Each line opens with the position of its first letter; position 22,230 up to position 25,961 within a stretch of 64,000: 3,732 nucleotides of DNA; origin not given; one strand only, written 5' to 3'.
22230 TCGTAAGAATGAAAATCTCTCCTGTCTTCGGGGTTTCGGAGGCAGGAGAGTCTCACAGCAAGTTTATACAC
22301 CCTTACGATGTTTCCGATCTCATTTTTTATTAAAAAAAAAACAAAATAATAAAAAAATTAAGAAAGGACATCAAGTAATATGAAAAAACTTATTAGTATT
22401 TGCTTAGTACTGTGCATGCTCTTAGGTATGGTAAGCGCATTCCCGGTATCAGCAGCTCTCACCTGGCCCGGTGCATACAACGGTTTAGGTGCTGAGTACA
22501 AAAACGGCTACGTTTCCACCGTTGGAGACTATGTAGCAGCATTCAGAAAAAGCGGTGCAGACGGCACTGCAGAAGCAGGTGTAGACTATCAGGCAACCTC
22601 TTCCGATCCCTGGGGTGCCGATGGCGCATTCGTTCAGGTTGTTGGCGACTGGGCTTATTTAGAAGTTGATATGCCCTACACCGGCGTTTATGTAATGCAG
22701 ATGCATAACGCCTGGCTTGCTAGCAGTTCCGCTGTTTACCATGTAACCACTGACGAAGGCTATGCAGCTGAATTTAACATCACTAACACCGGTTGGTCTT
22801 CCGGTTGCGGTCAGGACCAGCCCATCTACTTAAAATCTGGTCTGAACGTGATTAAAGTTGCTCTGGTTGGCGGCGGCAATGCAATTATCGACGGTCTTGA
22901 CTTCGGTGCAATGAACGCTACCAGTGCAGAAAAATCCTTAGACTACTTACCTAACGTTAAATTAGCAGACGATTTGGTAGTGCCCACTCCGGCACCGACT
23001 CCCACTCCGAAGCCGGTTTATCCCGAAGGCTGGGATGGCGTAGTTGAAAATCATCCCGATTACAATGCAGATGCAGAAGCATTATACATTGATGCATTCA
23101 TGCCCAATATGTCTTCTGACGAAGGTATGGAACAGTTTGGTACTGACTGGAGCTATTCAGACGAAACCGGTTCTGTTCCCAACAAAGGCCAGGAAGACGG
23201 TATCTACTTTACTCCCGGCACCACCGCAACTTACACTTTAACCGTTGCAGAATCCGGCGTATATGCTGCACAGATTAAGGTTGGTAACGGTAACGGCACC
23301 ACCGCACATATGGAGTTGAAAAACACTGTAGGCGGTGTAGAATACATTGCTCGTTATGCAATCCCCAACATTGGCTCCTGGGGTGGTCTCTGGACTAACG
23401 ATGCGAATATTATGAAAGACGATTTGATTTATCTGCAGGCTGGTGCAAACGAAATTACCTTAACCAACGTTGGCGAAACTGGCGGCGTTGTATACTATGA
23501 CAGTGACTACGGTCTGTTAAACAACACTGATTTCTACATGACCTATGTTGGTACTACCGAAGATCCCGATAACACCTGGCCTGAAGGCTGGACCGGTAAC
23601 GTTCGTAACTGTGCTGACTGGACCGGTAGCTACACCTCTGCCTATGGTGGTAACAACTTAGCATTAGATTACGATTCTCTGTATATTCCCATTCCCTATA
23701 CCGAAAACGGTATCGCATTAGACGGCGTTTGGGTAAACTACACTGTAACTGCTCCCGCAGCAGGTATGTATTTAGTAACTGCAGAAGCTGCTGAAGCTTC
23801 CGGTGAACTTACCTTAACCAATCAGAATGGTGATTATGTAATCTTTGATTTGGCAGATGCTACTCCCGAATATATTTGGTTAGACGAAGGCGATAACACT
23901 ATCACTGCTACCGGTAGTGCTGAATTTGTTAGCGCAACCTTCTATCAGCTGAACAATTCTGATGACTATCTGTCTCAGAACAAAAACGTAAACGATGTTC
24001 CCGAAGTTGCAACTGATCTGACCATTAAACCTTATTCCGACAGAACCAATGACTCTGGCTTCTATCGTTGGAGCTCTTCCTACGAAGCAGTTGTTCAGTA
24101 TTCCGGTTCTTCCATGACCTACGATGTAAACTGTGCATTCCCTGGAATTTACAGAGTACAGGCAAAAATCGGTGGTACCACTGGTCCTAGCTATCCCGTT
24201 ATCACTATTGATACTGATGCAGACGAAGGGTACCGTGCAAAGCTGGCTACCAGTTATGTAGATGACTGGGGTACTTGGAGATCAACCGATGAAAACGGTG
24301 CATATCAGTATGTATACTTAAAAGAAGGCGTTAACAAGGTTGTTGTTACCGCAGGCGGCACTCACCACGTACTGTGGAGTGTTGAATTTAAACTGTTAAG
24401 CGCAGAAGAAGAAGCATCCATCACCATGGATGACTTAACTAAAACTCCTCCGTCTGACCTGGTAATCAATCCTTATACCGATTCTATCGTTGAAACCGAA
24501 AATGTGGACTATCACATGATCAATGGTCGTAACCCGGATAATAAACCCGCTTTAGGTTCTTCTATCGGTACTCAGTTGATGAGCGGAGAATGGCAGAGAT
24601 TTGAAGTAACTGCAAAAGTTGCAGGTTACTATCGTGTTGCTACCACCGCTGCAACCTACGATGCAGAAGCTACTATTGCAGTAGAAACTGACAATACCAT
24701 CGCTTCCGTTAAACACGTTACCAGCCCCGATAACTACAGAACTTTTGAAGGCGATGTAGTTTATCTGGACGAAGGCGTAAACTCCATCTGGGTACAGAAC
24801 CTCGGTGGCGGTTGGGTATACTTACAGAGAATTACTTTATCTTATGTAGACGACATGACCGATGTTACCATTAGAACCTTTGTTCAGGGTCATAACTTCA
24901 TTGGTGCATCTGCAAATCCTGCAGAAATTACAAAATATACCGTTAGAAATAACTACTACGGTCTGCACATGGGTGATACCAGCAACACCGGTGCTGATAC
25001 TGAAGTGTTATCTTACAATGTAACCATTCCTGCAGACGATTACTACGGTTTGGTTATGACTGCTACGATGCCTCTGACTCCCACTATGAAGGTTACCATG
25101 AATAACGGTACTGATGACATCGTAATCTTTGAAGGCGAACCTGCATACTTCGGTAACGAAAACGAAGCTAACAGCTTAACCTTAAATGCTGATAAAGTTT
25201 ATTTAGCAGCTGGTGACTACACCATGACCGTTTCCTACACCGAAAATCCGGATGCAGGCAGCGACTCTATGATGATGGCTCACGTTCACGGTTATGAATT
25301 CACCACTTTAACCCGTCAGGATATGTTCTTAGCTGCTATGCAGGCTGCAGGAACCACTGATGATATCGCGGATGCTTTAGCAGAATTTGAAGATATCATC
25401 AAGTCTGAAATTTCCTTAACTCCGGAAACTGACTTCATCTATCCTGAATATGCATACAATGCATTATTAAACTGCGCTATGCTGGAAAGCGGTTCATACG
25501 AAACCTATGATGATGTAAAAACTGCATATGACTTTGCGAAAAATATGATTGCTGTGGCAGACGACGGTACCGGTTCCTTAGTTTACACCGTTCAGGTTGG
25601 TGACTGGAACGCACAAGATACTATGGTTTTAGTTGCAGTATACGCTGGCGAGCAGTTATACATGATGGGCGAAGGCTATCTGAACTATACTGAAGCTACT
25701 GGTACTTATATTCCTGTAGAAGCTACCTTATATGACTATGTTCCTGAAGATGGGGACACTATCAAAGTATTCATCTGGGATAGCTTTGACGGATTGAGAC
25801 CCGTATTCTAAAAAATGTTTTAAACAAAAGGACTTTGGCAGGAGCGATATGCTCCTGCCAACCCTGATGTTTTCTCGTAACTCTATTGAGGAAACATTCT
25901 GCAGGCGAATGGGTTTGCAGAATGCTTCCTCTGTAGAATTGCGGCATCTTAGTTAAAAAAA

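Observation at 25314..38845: Candidate dockerin-independent surface enzyme assembly: shared helical + beta 'docking' module on anchorless proteins and on an SLH scaffold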

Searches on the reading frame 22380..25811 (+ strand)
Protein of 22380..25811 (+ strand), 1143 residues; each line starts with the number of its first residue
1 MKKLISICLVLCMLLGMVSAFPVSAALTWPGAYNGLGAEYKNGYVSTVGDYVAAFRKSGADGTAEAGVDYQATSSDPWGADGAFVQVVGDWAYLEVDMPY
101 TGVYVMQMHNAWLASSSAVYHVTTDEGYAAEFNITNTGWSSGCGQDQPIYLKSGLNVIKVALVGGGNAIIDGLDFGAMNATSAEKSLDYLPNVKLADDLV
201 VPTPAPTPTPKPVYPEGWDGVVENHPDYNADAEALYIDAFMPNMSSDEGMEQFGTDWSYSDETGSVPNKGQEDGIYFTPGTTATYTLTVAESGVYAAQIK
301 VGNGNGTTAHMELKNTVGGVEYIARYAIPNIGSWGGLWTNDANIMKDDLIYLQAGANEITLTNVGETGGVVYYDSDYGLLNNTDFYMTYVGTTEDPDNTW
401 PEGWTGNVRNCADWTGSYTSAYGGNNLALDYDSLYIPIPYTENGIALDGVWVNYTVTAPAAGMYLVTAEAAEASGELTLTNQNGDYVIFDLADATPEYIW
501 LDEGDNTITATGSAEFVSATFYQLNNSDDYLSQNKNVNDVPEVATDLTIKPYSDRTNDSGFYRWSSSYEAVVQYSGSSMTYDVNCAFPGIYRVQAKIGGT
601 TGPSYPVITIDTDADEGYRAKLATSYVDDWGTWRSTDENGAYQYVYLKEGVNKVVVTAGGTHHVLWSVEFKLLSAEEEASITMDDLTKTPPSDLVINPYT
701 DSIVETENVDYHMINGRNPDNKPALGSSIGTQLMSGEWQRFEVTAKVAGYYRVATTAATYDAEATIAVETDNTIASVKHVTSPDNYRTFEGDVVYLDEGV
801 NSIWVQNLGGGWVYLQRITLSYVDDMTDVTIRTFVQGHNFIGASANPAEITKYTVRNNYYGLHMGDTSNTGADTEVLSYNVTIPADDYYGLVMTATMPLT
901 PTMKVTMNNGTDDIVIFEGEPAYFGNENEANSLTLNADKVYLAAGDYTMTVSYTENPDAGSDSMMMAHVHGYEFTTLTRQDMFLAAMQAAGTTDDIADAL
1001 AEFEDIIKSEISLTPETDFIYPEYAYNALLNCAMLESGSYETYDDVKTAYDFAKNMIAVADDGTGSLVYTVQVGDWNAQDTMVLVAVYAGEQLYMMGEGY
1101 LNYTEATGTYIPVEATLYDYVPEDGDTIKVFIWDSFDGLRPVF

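Call 4: search_protein_families(library=pfam, proteins=[window:22380-25811:+], max_evalue=0.01)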
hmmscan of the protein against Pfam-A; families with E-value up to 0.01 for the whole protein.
window:22380-25811:+ (1143 aa): 0 families

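Call 55: search_protein_families(library=pfam, proteins=[window:22380-25811:+], max_evalue=10)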
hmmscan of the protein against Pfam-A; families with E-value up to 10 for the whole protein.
window:22380-25811:+ (1143 aa): 4 families
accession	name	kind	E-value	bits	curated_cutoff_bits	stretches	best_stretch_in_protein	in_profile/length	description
PF18099.7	CBM_35_2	-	0.042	14.3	23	1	732-788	21-80/112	Carbohydrate binding module (family 35)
PF14900.11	DUF4493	-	0.049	13.9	27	1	914-965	33-84/226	Domain of unknown function (DUF4493)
PF14660.12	DUF4458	-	0.077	13.6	22.4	1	903-960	34-93/114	Domain of unknown function (DUF4458)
PF13620.12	CarboxypepD_reg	-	0.75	10.6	32.3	0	635-662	33-60/82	Carboxypeptidase regulatory-like domain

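Call 76: search_protein_families(library=ncbifam, proteins=[window:22380-25811:+], max_evalue=0.01)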
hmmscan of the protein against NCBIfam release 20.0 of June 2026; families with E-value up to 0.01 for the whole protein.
window:22380-25811:+ (1143 aa): 0 families

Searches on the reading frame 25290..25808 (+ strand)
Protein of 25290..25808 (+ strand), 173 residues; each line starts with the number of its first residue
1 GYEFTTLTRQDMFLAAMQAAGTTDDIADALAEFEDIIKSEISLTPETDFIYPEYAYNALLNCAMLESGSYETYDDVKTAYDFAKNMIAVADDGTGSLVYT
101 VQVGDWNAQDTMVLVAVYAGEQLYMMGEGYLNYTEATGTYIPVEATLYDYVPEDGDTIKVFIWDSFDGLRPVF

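Call 7: search_protein_families(library=pfam, proteins=[window:25290-25808:+], max_evalue=10)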
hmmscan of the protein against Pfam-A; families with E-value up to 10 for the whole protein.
seq(173 aa): 0 families
